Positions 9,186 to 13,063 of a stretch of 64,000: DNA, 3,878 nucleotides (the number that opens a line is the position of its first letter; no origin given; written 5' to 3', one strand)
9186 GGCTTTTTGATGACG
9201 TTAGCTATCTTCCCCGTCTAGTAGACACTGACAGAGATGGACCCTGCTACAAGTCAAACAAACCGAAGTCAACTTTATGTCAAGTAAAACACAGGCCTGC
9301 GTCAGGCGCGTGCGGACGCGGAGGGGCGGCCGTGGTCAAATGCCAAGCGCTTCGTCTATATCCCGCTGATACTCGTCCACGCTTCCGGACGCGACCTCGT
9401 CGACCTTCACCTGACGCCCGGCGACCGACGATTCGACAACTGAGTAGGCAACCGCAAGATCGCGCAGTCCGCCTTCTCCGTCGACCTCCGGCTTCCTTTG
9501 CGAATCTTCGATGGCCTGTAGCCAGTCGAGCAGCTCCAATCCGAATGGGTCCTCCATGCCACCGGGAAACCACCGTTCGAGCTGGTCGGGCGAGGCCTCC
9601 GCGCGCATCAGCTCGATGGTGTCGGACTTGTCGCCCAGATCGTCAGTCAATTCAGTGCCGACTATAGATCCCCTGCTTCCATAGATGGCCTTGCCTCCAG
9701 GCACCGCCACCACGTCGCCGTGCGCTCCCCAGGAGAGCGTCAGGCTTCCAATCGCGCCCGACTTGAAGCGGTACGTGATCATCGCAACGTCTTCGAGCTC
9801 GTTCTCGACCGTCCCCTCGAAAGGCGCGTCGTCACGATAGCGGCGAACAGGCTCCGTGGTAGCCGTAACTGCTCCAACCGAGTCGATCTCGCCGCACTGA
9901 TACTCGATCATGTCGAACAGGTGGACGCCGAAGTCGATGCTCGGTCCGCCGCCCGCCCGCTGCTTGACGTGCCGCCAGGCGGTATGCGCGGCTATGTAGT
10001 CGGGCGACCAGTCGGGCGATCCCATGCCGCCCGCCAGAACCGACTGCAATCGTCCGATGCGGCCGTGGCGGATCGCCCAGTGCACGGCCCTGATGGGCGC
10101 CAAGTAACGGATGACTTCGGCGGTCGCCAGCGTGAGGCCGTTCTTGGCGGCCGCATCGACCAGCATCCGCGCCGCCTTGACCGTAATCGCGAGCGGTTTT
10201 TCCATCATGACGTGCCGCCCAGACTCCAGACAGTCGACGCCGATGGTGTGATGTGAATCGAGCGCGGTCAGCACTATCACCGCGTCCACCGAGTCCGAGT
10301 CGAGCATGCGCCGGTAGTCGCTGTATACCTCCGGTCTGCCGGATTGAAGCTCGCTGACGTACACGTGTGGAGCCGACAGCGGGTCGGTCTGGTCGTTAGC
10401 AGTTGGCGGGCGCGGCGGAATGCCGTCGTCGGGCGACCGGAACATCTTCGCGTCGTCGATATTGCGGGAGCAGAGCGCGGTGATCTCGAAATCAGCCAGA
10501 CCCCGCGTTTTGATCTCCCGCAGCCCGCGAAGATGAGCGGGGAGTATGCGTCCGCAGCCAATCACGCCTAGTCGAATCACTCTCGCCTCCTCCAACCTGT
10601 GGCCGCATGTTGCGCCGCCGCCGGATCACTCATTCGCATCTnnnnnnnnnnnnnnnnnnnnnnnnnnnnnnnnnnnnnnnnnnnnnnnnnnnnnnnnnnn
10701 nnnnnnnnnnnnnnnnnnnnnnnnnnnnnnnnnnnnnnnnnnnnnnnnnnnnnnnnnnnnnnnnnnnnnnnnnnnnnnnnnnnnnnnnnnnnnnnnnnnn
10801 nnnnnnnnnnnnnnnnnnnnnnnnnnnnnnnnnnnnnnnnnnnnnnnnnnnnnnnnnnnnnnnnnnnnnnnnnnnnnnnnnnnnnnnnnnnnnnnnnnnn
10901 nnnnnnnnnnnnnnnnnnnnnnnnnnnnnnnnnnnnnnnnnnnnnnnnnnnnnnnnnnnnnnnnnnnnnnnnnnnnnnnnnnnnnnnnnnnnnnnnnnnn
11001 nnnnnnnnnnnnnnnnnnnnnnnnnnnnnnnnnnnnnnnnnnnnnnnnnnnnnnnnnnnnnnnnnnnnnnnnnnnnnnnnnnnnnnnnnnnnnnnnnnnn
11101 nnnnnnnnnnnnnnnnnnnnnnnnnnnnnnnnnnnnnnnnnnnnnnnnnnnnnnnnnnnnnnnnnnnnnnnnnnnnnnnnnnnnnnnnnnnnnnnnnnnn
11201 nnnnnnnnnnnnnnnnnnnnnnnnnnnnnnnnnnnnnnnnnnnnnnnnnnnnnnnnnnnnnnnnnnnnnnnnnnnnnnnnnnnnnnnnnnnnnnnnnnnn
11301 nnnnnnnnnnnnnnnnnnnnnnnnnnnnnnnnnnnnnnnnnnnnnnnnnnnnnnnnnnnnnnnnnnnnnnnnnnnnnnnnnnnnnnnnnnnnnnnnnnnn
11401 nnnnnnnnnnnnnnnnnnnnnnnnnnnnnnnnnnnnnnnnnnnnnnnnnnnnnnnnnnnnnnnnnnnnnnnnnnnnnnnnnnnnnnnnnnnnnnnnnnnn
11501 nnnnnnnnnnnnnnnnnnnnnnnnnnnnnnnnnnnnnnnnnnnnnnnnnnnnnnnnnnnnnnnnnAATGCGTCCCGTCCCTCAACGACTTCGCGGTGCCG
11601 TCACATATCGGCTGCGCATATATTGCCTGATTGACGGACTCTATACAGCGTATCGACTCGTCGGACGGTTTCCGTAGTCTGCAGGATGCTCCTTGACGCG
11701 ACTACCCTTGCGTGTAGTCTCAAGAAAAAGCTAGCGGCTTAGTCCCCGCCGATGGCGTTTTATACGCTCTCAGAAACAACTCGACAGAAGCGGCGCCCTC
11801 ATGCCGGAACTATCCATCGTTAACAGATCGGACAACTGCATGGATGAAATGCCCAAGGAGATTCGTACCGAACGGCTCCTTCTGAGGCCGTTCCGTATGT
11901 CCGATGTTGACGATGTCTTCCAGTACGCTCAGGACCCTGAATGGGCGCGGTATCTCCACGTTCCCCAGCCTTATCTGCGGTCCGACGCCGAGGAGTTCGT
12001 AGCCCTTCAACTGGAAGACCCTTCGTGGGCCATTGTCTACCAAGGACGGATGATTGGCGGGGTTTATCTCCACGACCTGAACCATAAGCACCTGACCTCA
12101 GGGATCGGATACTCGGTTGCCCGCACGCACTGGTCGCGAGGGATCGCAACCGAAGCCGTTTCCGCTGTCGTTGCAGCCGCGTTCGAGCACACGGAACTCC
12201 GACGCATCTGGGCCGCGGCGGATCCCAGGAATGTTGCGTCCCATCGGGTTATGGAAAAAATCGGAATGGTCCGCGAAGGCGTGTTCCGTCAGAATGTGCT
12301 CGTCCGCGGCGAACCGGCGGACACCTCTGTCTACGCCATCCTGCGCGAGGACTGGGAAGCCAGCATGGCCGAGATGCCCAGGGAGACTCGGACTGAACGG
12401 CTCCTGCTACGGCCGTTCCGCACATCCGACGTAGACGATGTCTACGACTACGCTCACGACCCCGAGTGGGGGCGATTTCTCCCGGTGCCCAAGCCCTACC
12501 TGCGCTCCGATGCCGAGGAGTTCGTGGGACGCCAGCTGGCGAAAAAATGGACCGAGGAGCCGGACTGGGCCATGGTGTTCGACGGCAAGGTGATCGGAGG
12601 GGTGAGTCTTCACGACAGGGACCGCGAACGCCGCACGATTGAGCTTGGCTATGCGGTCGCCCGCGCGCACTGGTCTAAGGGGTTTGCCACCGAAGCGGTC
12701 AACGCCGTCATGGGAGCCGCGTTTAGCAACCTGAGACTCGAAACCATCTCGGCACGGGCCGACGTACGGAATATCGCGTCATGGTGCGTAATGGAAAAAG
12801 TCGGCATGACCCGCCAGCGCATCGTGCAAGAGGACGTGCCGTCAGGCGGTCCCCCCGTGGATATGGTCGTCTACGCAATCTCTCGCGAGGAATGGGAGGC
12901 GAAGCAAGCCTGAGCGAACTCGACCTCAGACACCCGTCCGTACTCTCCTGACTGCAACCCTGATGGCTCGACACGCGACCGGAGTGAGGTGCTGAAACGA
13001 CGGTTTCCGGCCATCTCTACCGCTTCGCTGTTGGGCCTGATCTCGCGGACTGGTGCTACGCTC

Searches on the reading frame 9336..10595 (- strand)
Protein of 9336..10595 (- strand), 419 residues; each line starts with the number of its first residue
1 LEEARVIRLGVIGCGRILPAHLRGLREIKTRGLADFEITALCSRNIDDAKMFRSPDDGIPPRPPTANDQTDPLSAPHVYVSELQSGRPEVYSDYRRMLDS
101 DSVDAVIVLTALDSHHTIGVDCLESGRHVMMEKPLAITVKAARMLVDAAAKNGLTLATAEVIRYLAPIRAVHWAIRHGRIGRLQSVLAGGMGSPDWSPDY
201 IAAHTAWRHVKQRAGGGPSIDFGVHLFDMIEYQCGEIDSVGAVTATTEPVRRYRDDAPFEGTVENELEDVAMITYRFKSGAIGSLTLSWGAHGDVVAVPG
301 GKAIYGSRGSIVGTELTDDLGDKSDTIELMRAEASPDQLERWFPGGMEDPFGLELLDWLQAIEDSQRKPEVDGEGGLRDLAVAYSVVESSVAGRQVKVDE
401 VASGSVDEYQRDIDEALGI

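Call 9: search_protein_families(library=ncbifam, proteins=[window:9336-10595:-], max_evalue=0.01)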
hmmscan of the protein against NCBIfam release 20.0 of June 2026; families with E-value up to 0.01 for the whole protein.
window:9336-10595:- (419 aa): 9 families
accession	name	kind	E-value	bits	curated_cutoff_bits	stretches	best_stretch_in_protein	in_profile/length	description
NF052479.1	LevoglcsnDh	equivalog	1.5e-25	89.7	650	1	88-312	59-288/386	levoglucosan dehydrogenase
TIGR04380.1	myo_inos_iolG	equivalog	2.6e-25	89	355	1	85-397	47-330/330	inositol 2-dehydrogenase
NF040723.1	UDP-GlcNAcDh_Arch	equivalog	1.4e-19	70.8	450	1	89-247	48-188/302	UDP-N-acetylglucosamine 3-dehydrogenase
NF058561.1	BT_2158_fam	equivalog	2.6e-12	46.1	750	1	90-187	82-181/487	glycoside 3-dehydrogenase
NF052679.1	InsChiInosDhIolG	equivalog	2.9e-11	43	540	1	89-181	53-146/343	bifunctional inositol 2-dehydrogenase/D-chiro-inositol 1-dehydrogenase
NF007574.0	PRK10206.1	equivalog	4.4e-11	42.4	352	1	91-185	54-148/345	oxidoreductase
NF041392.1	XylDh_Gfo6_Halo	equivalog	2.2e-10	39.9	350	1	91-231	71-209/350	D-xylose 1-dehydrogenase Gfo6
NF008607.0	PRK11579.1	subfamily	4.9e-10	38.9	330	1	89-231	51-186/346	oxidoreductase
NF058563.1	BT_2159_fam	equivalog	8.1e-05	21.8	650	1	85-184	45-144/350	disaccharide 3-dehydrogenase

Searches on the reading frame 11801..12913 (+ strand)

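Call 9: search_protein_families(library=ncbifam, proteins=[window:11801-12913:+], max_evalue=0.01)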
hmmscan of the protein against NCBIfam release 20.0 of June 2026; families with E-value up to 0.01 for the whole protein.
window:11801-12913:+ (370 aa): 16 families
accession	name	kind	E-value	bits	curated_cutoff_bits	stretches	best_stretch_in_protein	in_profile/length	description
NF040702.1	ileS_w_GNAT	exception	9.2e-18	63.3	1999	2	5-157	266-418/1100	isoleucine--tRNA ligase, N-acetyltransferase domain-containing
NF000485.1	TlmB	exception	8.1e-14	51.6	625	2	98-186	83-171/292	bleomycin family antibiotic N-acetyltransferase TlmB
NF000483.1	BlmB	exception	3.1e-13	49.7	625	2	281-364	94-177/301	bleomycin family antibiotic N-acetyltransferase BlmB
NF007539.0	PRK10151.1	equivalog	1.3e-11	44.4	184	1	77-180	71-174/179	50S ribosomal protein L7/L12-serine acetyltransferase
NF008072.0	PRK10809.1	equivalog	5.5e-11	42.6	190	1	102-187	107-192/194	ribosomal protein S5-alanine N-acetyltransferase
TIGR03585.1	PseH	equivalog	2.2e-10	40.9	93.1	1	34-174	9-151/156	UDP-4-amino-4,6-dideoxy-N-acetyl-beta-L-altrosamine N-acetyltransferase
NF011709.0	PRK15130.1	equivalog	3.6e-10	40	218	1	75-185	59-169/186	spermidine N1-acetyltransferase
TIGR04431.1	N6_acetyl_AAC6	equivalog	6.4e-08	32.4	260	1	101-162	98-160/184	AacA4 family aminoglycoside N(6')-acetyltransferase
NF012165.0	AAC_6p_set_A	equivalog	2.1e-07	30.8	280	1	100-162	90-153/177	aminoglycoside 6'-N-acetyltransferase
NF000118.3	AAC_6p_A31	exception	1.3e-06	28.5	385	1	99-159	84-145/172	aminoglycoside N-acetyltransferase AAC(6')-31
NF033074.0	AAC_6p_Ib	exception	1.3e-06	28.2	400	0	102-161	99-159/184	AAC(6')-Ib family aminoglycoside 6'-N-acetyltransferase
NF000225.3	AAC_6p_Strep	exception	1.7e-06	28.1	250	1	20-164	1-132/156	aminoglycoside 6'-N-acetyltransferase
NF000048.1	AAC_6p_A40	exception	2.9e-05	23.6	400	0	100-161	97-159/184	aminoglycoside 6'-N-acetyltransferase AacA40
NF000135.2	AAC_6p_IIc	exception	0.0025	17.6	415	0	100-173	97-167/193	aminoglycoside N-acetyltransferase AAC(6')-IIc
NF007527.0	PRK10140.1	equivalog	0.0042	16.9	236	0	257-336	55-136/162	N-acetyltransferase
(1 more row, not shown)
